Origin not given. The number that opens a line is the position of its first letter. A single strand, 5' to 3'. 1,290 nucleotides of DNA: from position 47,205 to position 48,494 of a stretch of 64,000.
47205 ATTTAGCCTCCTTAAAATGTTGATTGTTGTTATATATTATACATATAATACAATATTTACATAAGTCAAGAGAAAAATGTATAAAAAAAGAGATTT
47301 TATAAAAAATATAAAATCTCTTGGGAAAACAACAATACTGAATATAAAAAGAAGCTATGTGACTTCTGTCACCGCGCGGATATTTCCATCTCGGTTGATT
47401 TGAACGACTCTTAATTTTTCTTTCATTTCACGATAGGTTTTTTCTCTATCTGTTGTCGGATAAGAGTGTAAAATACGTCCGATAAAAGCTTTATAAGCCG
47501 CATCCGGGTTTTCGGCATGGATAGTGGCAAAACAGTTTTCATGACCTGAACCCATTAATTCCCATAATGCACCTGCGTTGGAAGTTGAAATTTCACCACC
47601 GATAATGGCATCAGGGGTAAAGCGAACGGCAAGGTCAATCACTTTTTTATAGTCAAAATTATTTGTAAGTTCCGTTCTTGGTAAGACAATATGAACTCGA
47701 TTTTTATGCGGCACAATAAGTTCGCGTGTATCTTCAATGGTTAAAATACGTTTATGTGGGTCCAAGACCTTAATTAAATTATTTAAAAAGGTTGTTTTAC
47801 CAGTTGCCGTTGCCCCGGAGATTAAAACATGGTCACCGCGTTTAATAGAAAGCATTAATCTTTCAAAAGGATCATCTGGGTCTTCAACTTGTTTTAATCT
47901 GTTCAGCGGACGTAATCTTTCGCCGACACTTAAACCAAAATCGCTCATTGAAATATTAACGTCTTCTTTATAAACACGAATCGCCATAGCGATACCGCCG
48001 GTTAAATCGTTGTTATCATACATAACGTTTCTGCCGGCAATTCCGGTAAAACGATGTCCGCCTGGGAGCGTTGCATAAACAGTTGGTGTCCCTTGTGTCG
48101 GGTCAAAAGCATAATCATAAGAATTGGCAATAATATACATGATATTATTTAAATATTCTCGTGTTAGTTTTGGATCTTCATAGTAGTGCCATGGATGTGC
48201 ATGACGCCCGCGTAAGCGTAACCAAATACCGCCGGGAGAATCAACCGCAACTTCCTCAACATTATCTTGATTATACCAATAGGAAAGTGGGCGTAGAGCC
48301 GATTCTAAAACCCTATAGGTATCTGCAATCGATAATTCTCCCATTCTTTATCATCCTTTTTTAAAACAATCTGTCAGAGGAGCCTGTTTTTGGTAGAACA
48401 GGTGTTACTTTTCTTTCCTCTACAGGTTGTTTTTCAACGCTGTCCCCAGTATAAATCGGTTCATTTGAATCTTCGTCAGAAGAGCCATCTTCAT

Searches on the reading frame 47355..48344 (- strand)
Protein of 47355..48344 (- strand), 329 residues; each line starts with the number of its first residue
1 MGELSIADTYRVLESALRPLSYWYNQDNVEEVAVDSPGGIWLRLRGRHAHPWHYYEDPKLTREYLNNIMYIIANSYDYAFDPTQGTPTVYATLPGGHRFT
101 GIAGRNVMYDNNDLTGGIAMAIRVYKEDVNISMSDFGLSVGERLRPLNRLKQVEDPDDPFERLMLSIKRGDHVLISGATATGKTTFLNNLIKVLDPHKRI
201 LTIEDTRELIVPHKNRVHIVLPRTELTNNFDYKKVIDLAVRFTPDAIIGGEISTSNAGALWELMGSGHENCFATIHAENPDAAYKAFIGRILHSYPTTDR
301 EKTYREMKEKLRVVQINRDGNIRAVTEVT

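Call 5: search_protein_families(library=pfam, max_evalue=0.01, proteins=[window:47355-48344:-])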
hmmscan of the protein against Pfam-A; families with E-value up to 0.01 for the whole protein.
window:47355-48344:- (329 aa): 7 families
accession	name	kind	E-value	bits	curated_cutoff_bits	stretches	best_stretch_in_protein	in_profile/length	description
PF00437.27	T2SSE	-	1.1e-18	67.5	24.9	1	170-279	142-247/370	Type II/IV secretion system protein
PF01580.24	FtsK_SpoIIIE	-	0.00037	20.4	24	1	167-191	35-60/221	FtsK/SpoIIIE family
PF13555.12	AAA_29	-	0.00053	20.1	27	1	165-199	17-51/61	P-loop containing region of AAA domain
PF12775.13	AAA_7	-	0.0018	18.2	25.8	1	165-199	28-62/181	P-loop containing dynein motor region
PF00270.35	DEAD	-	0.0019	18.4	26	1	165-220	9-68/167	DEAD/DEAH box helicase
PF00005.33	ABC_tran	-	0.0026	18.8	25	1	162-205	3-46/137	ABC transporter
PF13191.12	AAA_16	-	0.0093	16.9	32.6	0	168-204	20-57/167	AAA ATPase domain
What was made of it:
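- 47355..48344 (-): VirB11 ATPase (329 aa), the last gene of the cluster. Pfam T2SSE (call 5).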

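Call 60: search_dna_similar(collection=plasmids, mode=protein, query=window:47355-48344:-, max_evalue=1e-10, rows=spread, max_rows=40)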
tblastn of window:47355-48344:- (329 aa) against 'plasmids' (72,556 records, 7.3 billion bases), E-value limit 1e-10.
Records with a match: 3149; places in all: 3324; records where one place covers at least 80% of the query: 2833.
Best place of each record, by identity: <60% 3149.
By first word of the organism name: Escherichia 890; Rhizobium 297; Salmonella 227; Agrobacterium 204; Sinorhizobium 127; Klebsiella 122; Xanthomonas 99; Pseudosulfitobacter 70; Acinetobacter 69; Pseudomonas 59; and 168 more.
By predicted mobility (MOB-suite, as given by PLSDB): conjugative 2228; non-mobilizable 657; mobilizable 264.
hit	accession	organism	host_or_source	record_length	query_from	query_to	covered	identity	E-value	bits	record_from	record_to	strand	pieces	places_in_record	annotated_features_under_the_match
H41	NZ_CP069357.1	Microvirga sp. VF16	Vachellia farnesiana,Cell culture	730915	2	319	97%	42.0%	3e-78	266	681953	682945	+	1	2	ATPase, T2SS/T4P/T4SS family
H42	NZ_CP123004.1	Sinorhizobium meliloti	Medicago sativa,cell culture,nodules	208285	8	328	98%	27.7%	7e-27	118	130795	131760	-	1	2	virB11: P-type DNA transfer ATPase VirB11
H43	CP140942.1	Sinorhizobium meliloti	Medicago lupulina,whole organism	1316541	12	328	96%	27.3%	3e-17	90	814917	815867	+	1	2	virB11: P-type DNA transfer ATPase VirB11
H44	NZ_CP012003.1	Xanthomonas citri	Citrus x aurantiifolia,whole organism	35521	15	314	91%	28.5%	3e-18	93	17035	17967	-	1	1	virB11: P-type DNA transfer ATPase VirB11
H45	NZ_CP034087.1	Methylocystis rosea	cell culture,groundwater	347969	16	328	95%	27.0%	2e-22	105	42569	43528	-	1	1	virB11: P-type DNA transfer ATPase VirB11 | virB10: type IV secretion system protein VirB10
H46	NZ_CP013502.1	Rhizobium esperanzae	Phaseolus vulgaris,Whole ...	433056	12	328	96%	26.2%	5e-17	89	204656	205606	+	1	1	virB11: P-type DNA transfer ATPase VirB11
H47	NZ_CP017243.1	Rhizobium etli 8C-3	Phaseolus vulgaris,cell culture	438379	12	328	96%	26.0%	1e-16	88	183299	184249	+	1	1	virB11: P-type DNA transfer ATPase VirB11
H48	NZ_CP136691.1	Sulfitobacter sp. LC.270.F.C4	Macrocystis pyrifera gametophyte,Whole ...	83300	13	327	96%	25.9%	7e-15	83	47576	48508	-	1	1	ATPase, T2SS/T4P/T4SS family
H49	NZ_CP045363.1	Roseivivax sp. THAF40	pure culture,Surface of a polyethylene ...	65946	13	327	96%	25.6%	4e-14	81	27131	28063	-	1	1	ATPase, T2SS/T4P/T4SS family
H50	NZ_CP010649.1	Phaeobacter piscinae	cell culture,fish aquaculture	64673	1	328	100%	24.3%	1e-14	82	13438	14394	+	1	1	virB11: P-type DNA transfer ATPase VirB11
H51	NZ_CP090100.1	Rhizobium leguminosarum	Trifolium pratense,Cell culture,Plant ...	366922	5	328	98%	24.3%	2e-13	78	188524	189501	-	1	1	virB11: P-type DNA transfer ATPase VirB11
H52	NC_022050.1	Paracoccus aminophilus JCM 7686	-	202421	2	327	99%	23.8%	6e-11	71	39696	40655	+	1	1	ATPase, T2SS/T4P/T4SS family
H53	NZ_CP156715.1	Salmonella enterica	Bos taurus,blood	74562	22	291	82%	28.4%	3e-12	97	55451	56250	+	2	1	none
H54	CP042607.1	Escherichia coli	Sus scrofa domesticus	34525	18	328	95%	24.3%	1e-17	91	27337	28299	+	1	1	virB11: P-type DNA transfer ATPase VirB11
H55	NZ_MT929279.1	Escherichia coli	-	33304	18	328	95%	24.3%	1e-17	91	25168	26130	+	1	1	virB11: P-type DNA transfer ATPase VirB11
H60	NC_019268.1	Acinetobacter lwoffii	-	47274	12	318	93%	24.6%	2e-13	79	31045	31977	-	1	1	virB11: P-type DNA transfer ATPase VirB11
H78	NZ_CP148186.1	Campylobacter jejuni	-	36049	160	292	40%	37.6%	4e-21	101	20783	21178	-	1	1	CpaF/VirB11 family protein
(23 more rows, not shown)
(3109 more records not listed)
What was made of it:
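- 47355..48344 (-): The best plasmid relative is Microvirga pMVF16-3 at 42% identity (call 60).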

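Call 61: get_annotated_region(hit=H41, flank=20000)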
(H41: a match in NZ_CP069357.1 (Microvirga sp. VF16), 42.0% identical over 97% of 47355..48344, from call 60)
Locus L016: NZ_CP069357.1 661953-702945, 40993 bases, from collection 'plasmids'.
description: Microvirga sp. VF16 plasmid pMVF16-3, complete sequence
organism: Microvirga sp. VF16 (NCBI taxid 2807101)
taxonomy: Bacteria; Pseudomonadota; Alphaproteobacteria; Hyphomicrobiales; Methylobacteriaceae; Microvirga; Microvirga sp. VF16
host: -; source: Vachellia farnesiana,Cell culture; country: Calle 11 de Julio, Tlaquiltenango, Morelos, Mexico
typing (MOB-suite, as given by PLSDB): non-mobilizable
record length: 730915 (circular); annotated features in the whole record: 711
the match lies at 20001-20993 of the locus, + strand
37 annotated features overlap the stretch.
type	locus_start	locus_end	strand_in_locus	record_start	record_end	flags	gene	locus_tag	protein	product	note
CDS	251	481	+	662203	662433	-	-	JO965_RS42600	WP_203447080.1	hypothetical protein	-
CDS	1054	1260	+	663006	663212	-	-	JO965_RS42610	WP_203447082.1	hypothetical protein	-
CDS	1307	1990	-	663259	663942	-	-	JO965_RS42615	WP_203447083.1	GntR family transcriptional regulator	-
CDS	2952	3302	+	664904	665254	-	-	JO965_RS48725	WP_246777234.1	cell wall hydrolase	-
CDS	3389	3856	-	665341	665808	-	-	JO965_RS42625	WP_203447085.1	hypothetical protein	-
CDS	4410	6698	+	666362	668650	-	-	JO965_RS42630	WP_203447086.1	MobA/MobL family protein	-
CDS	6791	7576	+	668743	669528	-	-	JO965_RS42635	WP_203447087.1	hypothetical protein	-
CDS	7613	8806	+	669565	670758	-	-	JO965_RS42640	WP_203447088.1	DnaB-like helicase C-terminal domain-containing protein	GO:0006260 - DNA replication [Evidence IEA]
CDS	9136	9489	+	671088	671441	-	-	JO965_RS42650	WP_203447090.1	TrbC/VirB2 family protein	-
CDS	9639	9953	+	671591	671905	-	-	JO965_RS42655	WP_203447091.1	VirB3 family type IV secretion system protein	-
CDS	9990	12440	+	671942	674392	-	-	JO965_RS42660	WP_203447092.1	hypothetical protein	-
CDS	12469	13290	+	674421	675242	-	-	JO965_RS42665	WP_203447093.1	hypothetical protein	-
CDS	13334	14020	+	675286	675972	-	-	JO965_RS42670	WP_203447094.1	hypothetical protein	-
CDS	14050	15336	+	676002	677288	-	-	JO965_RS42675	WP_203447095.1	hypothetical protein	-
CDS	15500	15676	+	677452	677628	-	-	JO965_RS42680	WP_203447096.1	hypothetical protein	-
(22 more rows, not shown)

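Call 63: search_protein_families(library=pfam, max_evalue=1, proteins=[L016:12469-13290:+, L016:13334-14020:+, L016:14050-15336:+, L016:15500-15676:+, L016:9990-12440:+, L016:16559-18211:+, L016:18223-19995:+])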
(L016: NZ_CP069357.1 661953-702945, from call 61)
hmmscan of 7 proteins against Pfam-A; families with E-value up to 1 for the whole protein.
L016:12469-13290:+ (273 aa): 6 families
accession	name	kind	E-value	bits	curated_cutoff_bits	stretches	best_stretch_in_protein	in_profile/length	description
PF11114.13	Minor_capsid_2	-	0.042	14.4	27.7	1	206-261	2-57/113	Minor capsid protein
PF12977.12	DUF3861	-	0.046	14.4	27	1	206-249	28-71/90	Domain of Unknown Function with PDB structure (DUF3861)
PF20070.4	DUF6466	-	0.05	14.5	25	1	203-269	14-80/146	Family of unknown function (DUF6466)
PF12041.13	DELLA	-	0.14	12.5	23.8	1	53-99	16-64/69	Transcriptional regulator DELLA protein N terminal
PF07996.16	T4SS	-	0.17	12.6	24.7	0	37-238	1-168/197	Type IV secretion system proteins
PF10046.14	BLOC1_2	-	0.62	10.9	33.4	0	47-80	51-84/96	Biogenesis of lysosome-related organelles complex-1 subunit 2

L016:13334-14020:+ (228 aa): 2 families
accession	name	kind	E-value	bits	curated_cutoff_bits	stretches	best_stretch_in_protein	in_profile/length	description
PF15125.11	TMEM238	-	0.077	13.6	27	1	9-61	10-59/64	TMEM238 protein family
PF00122.25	E1-E2_ATPase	-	0.67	9.9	28.1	0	2-60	112-163/181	E1-E2 ATPase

L016:14050-15336:+ (428 aa): 3 families
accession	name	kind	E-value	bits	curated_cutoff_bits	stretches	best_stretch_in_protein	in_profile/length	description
PF10157.14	BORCS6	-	0.036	14.7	35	0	65-110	55-100/101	BLOC-1-related complex sub-unit 6 C-terminal helix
PF25610.1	HR1_TOCA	-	0.28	11.9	27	0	366-409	34-77/90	TOCA family HR1 domain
PF05911.16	FPP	-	0.3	9.7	40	1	247-406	500-654/871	Filament-like plant protein, long coiled-coil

L016:15500-15676:+ (58 aa): 2 families
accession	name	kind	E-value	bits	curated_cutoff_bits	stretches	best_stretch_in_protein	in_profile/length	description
PF08139.17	LPAM_1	-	0.059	14.3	20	1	4-18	3-17/18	Prokaryotic membrane lipoprotein lipid attachment site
PF13627.12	LptM_cons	-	0.46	10.8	27.3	1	6-19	2-15/23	LPS-assembly lipoprotein LptM, conserved region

L016:9990-12440:+ (816 aa): 9 families
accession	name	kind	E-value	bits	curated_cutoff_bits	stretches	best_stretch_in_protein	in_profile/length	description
PF03135.19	CagE_TrbE_VirB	-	8.5e-11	42.6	21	1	229-391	39-195/204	CagE, TrbE, VirB family, component of type IV transporter system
PF25199.1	nSTAND_NTPase5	-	0.0068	16.7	34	1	436-492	23-78/145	Novel STAND NTPase 5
PF00004.35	AAA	-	0.0087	16.9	21.2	1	461-479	4-22/131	ATPase family associated with various cellular activities (AAA)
PF13401.12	AAA_22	-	0.019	15.7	27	1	459-495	9-33/130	AAA domain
PF01935.23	DUF87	-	0.04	14.4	23.2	1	457-492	25-60/220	Helicase HerA, central domain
PF02562.22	PhoH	-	0.048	13.6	27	1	458-481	22-45/205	PhoH-like protein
PF13521.12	AAA_28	-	0.06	14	27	1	459-478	3-22/164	AAA domain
PF13191.12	AAA_16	-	0.064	14.2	32.6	1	448-482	18-51/167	AAA ATPase domain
PF01695.23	IstB_IS21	-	0.16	11.9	24.1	0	459-481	96-118/238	IstB-like ATP binding protein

L016:16559-18211:+ (550 aa): 1 family
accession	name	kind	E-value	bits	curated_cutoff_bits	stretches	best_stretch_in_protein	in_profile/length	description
PF03524.21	CagX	-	2.2e-19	70.5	34.2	1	110-352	4-195/198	Conjugal transfer protein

L016:18223-19995:+ (590 aa): 2 families
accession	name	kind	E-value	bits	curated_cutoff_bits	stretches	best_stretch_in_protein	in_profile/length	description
PF03743.19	TrbI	-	8.1e-32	111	35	1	259-451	2-188/188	Bacterial conjugation TrbI-like protein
PF23879.1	DUF7232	-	0.013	16.4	27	1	429-456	5-32/79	Family of unknown function (DUF7232)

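Call 84: get_annotated_region(hit=H54, flank=8000)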
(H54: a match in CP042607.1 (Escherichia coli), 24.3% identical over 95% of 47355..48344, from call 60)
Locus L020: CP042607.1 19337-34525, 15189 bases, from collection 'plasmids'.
description: Escherichia coli strain NCYU-29-19 plasmid pNCYU-29-19-1_MCR1, complete sequence
organism: Escherichia coli (NCBI taxid 562)
taxonomy: Bacteria; Pseudomonadota; Gammaproteobacteria; Enterobacterales; Enterobacteriaceae; Escherichia; Escherichia coli
host: -; source: Sus scrofa domesticus; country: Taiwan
typing (MOB-suite, as given by PLSDB): conjugative; replicon IncX4; relaxase MOBP,MOBP; mating-pair formation MPF_T
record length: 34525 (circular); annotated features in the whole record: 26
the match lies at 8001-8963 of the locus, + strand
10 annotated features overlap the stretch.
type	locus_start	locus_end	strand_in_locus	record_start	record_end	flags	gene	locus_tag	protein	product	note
CDS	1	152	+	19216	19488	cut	-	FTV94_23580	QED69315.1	TrbC/VirB2 family protein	-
CDS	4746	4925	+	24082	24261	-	-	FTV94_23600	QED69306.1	hypothetical protein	-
CDS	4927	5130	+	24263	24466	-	-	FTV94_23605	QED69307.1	hypothetical protein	-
CDS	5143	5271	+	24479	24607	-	-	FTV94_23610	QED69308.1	conjugal transfer protein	-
CDS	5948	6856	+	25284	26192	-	virB9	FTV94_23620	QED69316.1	P-type conjugative transfer protein VirB9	-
CDS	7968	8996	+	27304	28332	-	virB11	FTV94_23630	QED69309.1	P-type DNA transfer ATPase VirB11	-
CDS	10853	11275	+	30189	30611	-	-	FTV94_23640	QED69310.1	cag pathogenicity island Cag12 family protein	-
CDS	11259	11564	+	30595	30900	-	-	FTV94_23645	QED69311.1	conjugal transfer protein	-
CDS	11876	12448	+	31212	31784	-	-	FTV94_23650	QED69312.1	DNA topoisomerase III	-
CDS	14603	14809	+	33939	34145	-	hha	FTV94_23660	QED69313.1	hemolysin expression modulator Hha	-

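Call 85: get_annotated_region(hit=H44, flank=8000)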
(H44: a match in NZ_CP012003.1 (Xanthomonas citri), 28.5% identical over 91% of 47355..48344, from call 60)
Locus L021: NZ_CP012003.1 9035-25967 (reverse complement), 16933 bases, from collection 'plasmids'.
description: Xanthomonas citri pv. aurantifolii strain 1566 plasmid unnamed, complete sequence
organism: Xanthomonas citri (NCBI taxid 76802)
taxonomy: Bacteria; Pseudomonadota; Gammaproteobacteria; Lysobacterales; Lysobacteraceae; Xanthomonas; Xanthomonas citri
host: -; source: Citrus x aurantiifolia,whole organism; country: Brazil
typing (MOB-suite, as given by PLSDB): non-mobilizable; mating-pair formation MPF_T
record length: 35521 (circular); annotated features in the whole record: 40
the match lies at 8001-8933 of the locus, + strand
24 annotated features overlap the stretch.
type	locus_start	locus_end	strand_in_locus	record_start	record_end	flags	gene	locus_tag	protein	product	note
CDS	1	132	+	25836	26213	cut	-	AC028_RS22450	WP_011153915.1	TrbC/VirB2 family protein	-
CDS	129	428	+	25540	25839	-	-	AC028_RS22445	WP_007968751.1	VirB3 family type IV secretion system protein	-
CDS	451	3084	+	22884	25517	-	-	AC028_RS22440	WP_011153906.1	VirB4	-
CDS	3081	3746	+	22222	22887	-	-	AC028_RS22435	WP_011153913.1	type IV secretion system protein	-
CDS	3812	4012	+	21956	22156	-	-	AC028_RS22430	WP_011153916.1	hypothetical protein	-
CDS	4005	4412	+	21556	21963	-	-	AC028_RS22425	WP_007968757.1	hypothetical protein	-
CDS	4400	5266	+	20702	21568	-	-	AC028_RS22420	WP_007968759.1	type IV secretion system protein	-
CDS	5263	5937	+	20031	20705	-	-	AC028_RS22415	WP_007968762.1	type IV secretion system protein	-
CDS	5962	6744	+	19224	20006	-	virB9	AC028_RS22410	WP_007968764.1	P-type conjugative transfer protein VirB9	-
CDS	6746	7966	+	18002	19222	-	-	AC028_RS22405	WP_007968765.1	TrbI/VirB10 family protein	-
CDS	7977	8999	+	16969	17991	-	virB11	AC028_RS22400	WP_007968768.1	P-type DNA transfer ATPase VirB11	GO:0044097 - secretion by the type IV secretion system [Evidence IEA]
CDS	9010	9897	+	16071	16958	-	-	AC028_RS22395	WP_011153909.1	lytic transglycosylase domain-containing protein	-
CDS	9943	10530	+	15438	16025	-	-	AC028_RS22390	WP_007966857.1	hypothetical protein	-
CDS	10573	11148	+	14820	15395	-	-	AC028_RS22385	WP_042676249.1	phospholipase D family protein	-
CDS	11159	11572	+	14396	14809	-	-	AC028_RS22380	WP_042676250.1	hypothetical protein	-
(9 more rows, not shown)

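Call 86: get_annotated_region(hit=H50, flank=8000)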
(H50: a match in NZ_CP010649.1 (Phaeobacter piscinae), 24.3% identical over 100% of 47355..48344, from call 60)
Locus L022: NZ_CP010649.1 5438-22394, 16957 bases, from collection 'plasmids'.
description: Phaeobacter piscinae strain P36 plasmid pP36_f, complete sequence
organism: Phaeobacter piscinae (NCBI taxid 1580596)
taxonomy: Bacteria; Pseudomonadota; Alphaproteobacteria; Rhodobacterales; Roseobacteraceae; Phaeobacter; Phaeobacter piscinae
host: -; source: cell culture,fish aquaculture; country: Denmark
typing (MOB-suite, as given by PLSDB): mobilizable; relaxase MOBP
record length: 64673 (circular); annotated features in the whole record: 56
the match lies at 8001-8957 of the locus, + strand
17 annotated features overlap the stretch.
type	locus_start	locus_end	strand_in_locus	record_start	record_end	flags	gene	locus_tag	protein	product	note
CDS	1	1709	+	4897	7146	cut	-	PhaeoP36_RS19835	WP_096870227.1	type IV secretion system protein B4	-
CDS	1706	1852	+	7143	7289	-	-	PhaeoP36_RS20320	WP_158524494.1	hypothetical protein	-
CDS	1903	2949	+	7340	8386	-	-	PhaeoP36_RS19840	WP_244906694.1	lytic transglycosylase domain-containing protein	-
CDS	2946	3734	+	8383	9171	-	-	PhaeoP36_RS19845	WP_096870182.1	type IV secretion system protein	-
CDS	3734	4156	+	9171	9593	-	-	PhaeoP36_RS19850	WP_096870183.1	hypothetical protein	-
CDS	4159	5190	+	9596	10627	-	-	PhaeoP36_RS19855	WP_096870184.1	type IV secretion system protein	GO:0030255 - protein secretion by the type IV secretion system [Evidence IEA]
CDS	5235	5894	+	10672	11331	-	-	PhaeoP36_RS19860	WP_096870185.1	type IV secretion system protein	-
CDS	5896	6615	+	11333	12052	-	-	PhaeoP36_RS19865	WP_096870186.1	TrbG/VirB9 family P-type conjugative transfer protein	-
CDS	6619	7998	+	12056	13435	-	-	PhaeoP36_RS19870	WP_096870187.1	TrbI/VirB10 family protein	-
CDS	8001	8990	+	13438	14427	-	virB11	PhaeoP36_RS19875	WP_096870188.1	P-type DNA transfer ATPase VirB11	GO:0044097 - secretion by the type IV secretion system [Evidence IEA]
CDS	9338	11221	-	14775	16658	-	-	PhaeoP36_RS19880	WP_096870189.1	type IV secretory system conjugative DNA transfer family protein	-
CDS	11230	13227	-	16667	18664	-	-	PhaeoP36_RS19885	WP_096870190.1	relaxase/mobilization nuclease domain-containing protein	-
CDS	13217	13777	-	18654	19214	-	-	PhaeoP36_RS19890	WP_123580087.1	hypothetical protein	-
CDS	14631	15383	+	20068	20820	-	-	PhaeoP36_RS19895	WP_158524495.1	ParA family protein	-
CDS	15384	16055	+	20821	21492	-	-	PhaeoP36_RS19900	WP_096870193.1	hypothetical protein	-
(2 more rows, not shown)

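Call 87: get_annotated_region(hit=H60, flank=8000)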
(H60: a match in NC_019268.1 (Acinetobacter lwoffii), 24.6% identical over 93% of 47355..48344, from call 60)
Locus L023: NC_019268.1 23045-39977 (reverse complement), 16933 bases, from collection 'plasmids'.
description: Acinetobacter lwoffii plasmid pNDM-BJ01, complete sequence
organism: Acinetobacter lwoffii (NCBI taxid 28090)
taxonomy: Bacteria; Pseudomonadota; Gammaproteobacteria; Moraxellales; Moraxellaceae; Acinetobacter; Acinetobacter lwoffii
host: -; source: -; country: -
typing (MOB-suite, as given by PLSDB): conjugative; relaxase MOBQ; mating-pair formation MPF_T
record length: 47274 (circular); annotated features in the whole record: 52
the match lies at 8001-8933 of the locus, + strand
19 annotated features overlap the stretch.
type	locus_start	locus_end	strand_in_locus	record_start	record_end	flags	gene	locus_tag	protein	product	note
CDS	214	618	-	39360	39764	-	-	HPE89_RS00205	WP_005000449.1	hypothetical protein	-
CDS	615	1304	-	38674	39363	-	parA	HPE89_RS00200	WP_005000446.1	ParA family partition ATPase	-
CDS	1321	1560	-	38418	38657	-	-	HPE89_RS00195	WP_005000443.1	hypothetical protein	-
CDS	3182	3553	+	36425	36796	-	-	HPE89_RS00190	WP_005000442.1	hypothetical protein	-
CDS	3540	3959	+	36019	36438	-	-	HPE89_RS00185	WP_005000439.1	hypothetical protein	-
CDS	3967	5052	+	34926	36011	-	-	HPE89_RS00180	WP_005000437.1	type IV secretion system protein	GO:0030255 - protein secretion by the type IV secretion system [Evidence IEA]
CDS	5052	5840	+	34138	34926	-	-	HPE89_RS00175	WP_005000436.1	VirB8/TrbF family protein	-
CDS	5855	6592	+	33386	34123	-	-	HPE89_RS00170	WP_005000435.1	TrbG/VirB9 family P-type conjugative transfer protein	-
CDS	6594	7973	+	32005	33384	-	-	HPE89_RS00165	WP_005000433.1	TrbI/VirB10 family protein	-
CDS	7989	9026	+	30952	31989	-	virB11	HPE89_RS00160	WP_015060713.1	P-type DNA transfer ATPase VirB11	GO:0044097 - secretion by the type IV secretion system [Evidence IEA]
CDS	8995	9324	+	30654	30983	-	-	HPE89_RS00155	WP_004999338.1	hypothetical protein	-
CDS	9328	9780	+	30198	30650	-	-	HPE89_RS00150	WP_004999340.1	hypothetical protein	-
CDS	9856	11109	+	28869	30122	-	-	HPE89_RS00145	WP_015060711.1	lytic transglycosylase domain-containing protein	-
CDS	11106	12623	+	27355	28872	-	-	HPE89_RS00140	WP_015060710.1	type IV secretion system DNA-binding domain-containing protein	-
CDS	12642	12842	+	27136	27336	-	-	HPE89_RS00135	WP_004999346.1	hypothetical protein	-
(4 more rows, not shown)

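Call 88: get_annotated_region(hit=H45, flank=8000)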
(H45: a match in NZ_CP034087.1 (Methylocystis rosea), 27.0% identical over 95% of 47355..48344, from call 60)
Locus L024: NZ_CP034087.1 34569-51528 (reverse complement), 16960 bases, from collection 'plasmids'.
description: Methylocystis rosea strain GW6 plasmid pGW6_1, complete sequence
organism: Methylocystis rosea (NCBI taxid 173366)
taxonomy: Bacteria; Pseudomonadota; Alphaproteobacteria; Hyphomicrobiales; Methylocystaceae; Methylocystis; Methylocystis rosea
host: -; source: cell culture,groundwater; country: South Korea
typing (MOB-suite, as given by PLSDB): mobilizable; relaxase MOBP
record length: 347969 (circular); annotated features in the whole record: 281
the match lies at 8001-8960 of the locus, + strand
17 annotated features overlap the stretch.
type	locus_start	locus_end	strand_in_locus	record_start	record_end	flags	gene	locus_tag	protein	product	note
CDS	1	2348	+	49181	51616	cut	-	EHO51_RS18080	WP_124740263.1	VirB4 family type IV secretion system protein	-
CDS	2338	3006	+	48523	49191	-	-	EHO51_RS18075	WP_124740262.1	hypothetical protein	-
CDS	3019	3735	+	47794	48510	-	-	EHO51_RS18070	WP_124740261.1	type VI secretion protein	-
CDS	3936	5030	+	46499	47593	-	-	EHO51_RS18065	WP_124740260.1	type IV secretion system protein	-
CDS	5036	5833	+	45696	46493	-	-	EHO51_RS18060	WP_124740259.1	type IV secretion system protein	-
CDS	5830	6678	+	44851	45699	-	virB9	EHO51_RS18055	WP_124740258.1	P-type conjugative transfer protein VirB9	-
CDS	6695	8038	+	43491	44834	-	virB10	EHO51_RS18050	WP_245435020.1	type IV secretion system protein VirB10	-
CDS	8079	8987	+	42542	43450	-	virB11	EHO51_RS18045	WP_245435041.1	P-type DNA transfer ATPase VirB11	GO:0044097 - secretion by the type IV secretion system [Evidence IEA]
CDS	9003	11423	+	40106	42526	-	-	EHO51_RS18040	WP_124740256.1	type IV secretory system conjugative DNA transfer family protein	-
CDS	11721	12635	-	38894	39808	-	-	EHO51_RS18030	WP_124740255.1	zincin-like metallopeptidase domain-containing protein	-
CDS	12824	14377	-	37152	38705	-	-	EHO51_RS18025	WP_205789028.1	hypothetical protein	-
CDS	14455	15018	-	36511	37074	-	-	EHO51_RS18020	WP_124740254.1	SOS response-associated peptidase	GO:0018142 - obsolete protein-DNA covalent cross-linking [Evidence IEA]; GO:0009432 - SOS response [Evidence IEA]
CDS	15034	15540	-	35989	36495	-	-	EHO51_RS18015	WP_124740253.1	invasion associated locus B family protein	-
CDS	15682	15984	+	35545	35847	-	-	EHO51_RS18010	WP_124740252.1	hypothetical protein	-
CDS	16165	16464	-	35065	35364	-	-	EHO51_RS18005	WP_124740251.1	type II toxin-antitoxin system RelE/ParE family toxin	GO:0030541 - plasmid partitioning [Evidence IEA]; GO:0051290 - protein heterotetramerization [Evidence IEA]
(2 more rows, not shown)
